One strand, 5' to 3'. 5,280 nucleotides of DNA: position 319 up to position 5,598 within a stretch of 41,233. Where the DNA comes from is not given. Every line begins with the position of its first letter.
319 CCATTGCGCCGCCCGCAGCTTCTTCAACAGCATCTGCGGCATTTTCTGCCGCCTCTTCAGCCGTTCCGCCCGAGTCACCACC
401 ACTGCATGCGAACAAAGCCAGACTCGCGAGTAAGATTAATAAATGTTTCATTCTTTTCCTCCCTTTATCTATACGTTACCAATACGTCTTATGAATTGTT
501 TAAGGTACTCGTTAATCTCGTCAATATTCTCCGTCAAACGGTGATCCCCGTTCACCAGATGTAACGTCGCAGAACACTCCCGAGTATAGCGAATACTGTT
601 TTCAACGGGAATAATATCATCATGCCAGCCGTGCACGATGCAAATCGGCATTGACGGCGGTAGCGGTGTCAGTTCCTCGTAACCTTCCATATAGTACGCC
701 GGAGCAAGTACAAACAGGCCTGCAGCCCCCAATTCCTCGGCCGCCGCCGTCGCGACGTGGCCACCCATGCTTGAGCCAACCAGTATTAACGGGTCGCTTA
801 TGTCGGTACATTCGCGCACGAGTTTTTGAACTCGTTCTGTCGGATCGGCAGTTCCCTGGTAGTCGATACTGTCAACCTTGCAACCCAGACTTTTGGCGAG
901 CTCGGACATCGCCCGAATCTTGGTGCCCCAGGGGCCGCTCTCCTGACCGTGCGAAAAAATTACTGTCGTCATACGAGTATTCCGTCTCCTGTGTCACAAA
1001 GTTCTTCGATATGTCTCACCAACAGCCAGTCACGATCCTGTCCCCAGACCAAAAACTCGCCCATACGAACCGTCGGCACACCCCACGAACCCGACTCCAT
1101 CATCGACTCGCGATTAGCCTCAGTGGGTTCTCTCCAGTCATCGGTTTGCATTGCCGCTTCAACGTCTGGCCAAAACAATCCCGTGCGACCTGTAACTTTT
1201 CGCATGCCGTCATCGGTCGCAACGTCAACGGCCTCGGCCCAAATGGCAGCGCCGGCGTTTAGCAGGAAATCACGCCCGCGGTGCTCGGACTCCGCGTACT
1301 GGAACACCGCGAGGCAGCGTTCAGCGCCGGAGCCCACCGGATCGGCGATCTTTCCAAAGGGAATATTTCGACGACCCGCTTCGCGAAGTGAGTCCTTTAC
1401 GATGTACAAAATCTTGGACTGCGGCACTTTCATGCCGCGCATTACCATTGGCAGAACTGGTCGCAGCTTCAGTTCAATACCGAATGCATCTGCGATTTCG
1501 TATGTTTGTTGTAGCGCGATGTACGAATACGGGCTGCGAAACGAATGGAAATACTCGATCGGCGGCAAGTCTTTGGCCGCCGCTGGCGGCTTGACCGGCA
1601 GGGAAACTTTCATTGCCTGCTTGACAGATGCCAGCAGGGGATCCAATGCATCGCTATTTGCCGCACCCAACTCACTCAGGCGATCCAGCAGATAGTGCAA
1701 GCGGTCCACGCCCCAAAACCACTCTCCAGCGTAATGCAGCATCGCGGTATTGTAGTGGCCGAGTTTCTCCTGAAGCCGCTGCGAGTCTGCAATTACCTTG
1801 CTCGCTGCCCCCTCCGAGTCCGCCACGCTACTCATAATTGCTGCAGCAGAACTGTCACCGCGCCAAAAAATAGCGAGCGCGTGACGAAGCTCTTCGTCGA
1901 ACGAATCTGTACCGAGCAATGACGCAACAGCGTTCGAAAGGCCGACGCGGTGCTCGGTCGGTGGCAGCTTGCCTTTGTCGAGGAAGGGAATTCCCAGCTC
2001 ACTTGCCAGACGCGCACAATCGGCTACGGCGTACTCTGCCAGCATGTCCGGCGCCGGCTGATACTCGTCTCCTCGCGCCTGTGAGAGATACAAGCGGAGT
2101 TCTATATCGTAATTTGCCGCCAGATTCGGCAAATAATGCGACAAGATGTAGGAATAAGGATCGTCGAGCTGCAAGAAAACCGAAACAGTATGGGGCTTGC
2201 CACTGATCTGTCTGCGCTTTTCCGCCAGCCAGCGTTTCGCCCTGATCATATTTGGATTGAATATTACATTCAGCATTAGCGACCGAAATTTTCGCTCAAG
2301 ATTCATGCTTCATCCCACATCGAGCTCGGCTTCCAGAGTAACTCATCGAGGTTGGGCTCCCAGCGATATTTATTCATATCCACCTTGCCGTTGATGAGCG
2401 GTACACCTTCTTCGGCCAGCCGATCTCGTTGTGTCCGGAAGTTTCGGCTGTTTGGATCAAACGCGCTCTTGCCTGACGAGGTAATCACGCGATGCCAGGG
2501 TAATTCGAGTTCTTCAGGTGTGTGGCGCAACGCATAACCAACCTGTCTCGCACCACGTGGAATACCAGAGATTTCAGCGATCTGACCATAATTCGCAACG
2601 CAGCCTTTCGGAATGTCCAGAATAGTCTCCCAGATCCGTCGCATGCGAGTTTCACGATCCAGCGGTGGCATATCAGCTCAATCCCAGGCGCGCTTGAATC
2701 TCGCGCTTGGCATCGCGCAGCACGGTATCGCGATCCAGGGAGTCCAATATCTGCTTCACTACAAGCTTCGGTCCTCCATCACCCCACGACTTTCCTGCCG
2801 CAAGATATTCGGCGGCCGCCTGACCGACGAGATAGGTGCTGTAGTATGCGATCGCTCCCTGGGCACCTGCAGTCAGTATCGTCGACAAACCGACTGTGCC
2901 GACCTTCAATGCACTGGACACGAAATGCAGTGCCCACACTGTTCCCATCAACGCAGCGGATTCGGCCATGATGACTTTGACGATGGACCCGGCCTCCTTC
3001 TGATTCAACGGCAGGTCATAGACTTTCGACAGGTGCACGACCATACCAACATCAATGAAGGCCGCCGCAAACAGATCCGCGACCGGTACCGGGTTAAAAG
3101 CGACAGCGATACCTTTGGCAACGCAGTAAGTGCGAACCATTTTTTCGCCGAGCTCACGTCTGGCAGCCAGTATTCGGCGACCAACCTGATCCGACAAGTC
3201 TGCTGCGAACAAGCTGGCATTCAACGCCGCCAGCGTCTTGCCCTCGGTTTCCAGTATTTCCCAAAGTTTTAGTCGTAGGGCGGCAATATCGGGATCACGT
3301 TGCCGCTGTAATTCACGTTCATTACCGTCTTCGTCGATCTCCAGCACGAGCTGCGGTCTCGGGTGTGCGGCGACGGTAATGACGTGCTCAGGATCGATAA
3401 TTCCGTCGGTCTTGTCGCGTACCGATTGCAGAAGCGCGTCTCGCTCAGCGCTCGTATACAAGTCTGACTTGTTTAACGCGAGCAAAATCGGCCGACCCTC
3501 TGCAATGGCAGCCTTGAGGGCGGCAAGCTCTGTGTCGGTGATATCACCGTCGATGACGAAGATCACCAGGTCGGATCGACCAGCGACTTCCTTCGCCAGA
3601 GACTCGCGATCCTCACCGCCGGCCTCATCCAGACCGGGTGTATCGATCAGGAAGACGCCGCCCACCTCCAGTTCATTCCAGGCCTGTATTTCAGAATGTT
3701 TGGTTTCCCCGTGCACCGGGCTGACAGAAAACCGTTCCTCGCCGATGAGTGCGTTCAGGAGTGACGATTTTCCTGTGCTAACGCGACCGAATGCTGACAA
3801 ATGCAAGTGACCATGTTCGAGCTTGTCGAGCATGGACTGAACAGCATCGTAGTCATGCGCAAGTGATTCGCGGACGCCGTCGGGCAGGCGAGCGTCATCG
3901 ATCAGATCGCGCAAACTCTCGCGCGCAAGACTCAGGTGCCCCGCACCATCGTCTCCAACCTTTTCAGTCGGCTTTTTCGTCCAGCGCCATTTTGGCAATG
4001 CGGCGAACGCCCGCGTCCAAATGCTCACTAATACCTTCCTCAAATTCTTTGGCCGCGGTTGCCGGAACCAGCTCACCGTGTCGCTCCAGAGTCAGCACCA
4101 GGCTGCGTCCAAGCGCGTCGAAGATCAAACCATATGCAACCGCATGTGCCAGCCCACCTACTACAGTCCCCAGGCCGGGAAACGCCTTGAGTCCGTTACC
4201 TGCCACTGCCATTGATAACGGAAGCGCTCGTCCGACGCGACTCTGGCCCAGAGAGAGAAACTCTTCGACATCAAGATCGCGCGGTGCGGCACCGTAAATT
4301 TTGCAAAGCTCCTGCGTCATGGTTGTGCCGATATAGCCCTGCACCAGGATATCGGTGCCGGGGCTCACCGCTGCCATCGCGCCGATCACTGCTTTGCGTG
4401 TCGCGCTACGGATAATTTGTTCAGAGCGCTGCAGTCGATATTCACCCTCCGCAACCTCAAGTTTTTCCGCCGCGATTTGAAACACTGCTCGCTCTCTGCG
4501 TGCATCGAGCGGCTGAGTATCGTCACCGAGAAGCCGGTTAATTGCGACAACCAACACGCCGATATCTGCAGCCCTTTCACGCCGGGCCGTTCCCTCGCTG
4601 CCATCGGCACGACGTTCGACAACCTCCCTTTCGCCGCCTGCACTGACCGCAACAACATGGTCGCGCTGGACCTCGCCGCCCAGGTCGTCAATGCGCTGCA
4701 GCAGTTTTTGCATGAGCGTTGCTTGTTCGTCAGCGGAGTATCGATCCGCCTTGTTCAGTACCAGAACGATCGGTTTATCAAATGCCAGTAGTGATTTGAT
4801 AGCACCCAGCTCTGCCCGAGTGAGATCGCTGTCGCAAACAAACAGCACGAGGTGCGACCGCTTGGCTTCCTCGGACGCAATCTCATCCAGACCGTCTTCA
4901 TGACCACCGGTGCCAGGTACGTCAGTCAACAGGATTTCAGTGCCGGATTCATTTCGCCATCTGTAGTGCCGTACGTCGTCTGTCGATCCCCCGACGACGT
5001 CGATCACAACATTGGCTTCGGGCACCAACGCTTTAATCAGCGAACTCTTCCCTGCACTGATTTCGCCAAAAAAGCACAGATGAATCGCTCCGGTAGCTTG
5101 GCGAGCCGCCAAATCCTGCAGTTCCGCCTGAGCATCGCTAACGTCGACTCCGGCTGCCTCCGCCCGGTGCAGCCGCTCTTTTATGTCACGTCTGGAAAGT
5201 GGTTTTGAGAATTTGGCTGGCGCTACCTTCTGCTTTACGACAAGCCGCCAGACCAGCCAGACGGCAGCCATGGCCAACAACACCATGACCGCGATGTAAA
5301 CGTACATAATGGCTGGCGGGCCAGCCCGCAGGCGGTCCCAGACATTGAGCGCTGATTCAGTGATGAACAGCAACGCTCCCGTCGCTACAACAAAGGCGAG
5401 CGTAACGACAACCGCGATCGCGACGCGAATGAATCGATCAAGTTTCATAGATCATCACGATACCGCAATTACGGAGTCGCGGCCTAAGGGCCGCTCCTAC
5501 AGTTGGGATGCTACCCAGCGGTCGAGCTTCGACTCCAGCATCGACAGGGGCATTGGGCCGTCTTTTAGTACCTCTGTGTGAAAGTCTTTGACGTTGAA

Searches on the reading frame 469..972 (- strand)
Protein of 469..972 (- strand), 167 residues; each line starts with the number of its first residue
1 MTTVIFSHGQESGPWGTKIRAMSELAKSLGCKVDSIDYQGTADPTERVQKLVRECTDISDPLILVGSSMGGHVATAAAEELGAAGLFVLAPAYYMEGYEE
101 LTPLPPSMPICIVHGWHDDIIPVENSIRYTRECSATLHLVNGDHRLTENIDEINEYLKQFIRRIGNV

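Call 9: search_protein_families(library=pfam, proteins=[window:469-972:-], max_evalue=0.01)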
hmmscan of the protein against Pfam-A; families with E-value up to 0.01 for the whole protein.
window:469-972:- (167 aa): 10 families
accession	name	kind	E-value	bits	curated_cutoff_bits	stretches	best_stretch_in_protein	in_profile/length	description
PF05728.18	UPF0227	-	2.7e-09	37.6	21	1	4-94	2-92/187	Uncharacterised protein family (UPF0227)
PF20408.4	Abhydrolase_11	-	5.7e-08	33.2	27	1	46-148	62-169/193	Alpha/beta hydrolase domain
PF12146.15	Hydrolase_4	-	6.4e-07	29.4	27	1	47-98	65-116/239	Serine aminopeptidase, S33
PF12697.13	Abhydrolase_6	-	1.9e-06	29.2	26.3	1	4-107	1-99/217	Alpha/beta hydrolase family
PF00326.27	Peptidase_S9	-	0.00086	19.3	22.6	0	94-134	131-171/213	Prolyl oligopeptidase family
PF00561.26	Abhydrolase_1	-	0.0015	18.7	25.8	0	41-80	51-89/245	alpha/beta hydrolase fold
PF20434.5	BD-FAE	-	0.0024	17.9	26.8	0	107-128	189-210/215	BD-FAE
PF07859.19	Abhydrolase_3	-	0.0042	17.3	25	0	20-87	19-98/210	alpha/beta hydrolase fold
PF03583.20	LIP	-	0.0066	16.3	23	0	105-132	213-240/286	Secretory lipase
PF02230.22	Abhydrolase_2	-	0.0076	16.5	23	0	37-132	79-181/217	Phospholipase/Carboxylesterase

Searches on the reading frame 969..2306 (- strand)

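Call 7: search_protein_families(library=pfam, proteins=[window:969-2306:-], max_evalue=0.01)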
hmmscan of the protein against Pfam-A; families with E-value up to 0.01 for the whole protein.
window:969-2306:- (445 aa): 1 family
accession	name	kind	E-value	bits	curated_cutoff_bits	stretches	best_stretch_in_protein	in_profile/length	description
PF01323.26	DSBA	-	2.1e-17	64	25.6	1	250-428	2-185/191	DSBA-like thioredoxin domain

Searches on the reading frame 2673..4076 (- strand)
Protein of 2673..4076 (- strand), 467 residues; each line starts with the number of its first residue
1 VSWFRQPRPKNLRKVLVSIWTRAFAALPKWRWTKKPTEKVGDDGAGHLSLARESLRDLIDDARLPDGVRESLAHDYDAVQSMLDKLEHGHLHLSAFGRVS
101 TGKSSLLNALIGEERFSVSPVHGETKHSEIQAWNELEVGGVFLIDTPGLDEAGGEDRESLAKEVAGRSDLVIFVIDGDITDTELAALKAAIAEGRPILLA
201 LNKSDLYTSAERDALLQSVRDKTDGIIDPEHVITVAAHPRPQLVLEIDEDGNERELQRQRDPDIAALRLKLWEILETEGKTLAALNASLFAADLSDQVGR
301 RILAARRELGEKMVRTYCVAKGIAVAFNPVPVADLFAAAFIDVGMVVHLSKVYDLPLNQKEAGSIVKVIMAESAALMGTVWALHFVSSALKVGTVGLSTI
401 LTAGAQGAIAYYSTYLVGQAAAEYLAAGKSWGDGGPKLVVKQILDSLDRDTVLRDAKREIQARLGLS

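Call 7: search_protein_families(library=pfam, proteins=[window:2673-4076:-], max_evalue=0.01)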
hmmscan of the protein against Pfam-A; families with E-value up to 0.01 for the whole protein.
window:2673-4076:- (467 aa): 7 families
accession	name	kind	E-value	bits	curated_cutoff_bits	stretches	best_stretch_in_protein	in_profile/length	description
PF05128.17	DUF697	-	3e-31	108.8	27.7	1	291-449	3-162/162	Domain of unknown function (DUF697)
PF01926.29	MMR_HSR1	-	5.2e-17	62.4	21.9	1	96-203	5-113/113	50S ribosome-binding GTPase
PF00350.29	Dynamin_N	-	9.3e-11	42.5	27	2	95-121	3-29/168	Dynamin family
PF03193.22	RsgA_GTPase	-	4e-06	27.2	30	1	78-152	96-171/174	RsgA GTPase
PF02421.24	FeoB_N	-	3e-05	24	27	1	96-210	6-121/156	Ferrous iron transport protein B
PF04548.22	AIG1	-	6.6e-05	22.8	27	1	96-165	6-74/212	AIG1 family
PF00009.33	GTP_EFTU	-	0.00057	20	26.5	1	141-244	71-151/188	Elongation factor Tu GTP binding domain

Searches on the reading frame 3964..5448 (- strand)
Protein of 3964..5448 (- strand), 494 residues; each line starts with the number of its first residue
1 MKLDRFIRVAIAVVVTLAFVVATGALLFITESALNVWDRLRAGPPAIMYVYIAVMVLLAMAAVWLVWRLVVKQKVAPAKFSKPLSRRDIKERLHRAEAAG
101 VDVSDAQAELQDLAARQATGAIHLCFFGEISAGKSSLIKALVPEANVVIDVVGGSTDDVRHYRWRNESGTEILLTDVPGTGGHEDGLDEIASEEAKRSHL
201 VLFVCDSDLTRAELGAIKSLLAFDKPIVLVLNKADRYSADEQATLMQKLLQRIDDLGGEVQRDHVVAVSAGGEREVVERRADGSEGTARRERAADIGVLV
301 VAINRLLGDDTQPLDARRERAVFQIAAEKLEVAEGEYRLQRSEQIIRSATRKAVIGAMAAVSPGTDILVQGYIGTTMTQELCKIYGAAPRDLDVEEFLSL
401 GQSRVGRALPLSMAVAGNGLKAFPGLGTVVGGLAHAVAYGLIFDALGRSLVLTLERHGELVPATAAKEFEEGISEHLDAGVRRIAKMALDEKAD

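Call 7: search_protein_families(library=pfam, proteins=[window:3964-5448:-], max_evalue=0.01)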
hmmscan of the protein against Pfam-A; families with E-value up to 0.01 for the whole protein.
window:3964-5448:- (494 aa): 6 families
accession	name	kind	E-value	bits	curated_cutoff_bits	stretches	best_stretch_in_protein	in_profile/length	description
PF01926.29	MMR_HSR1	-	3.3e-13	50.2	21.9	1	124-233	2-113/113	50S ribosome-binding GTPase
PF02421.24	FeoB_N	-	7.4e-06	26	27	1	124-252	3-133/156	Ferrous iron transport protein B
PF00350.29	Dynamin_N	-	1.3e-05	25.7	27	0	125-144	2-21/168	Dynamin family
PF03193.22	RsgA_GTPase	-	3e-05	24.4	30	1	88-161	71-146/174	RsgA GTPase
PF00009.33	GTP_EFTU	-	0.00018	21.6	26.5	0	168-270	67-169/188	Elongation factor Tu GTP binding domain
PF09547.16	SpoIVA_ATPase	-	0.0035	17.2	26.6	0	111-143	8-39/237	Stage IV sporulation protein A, ATPase domain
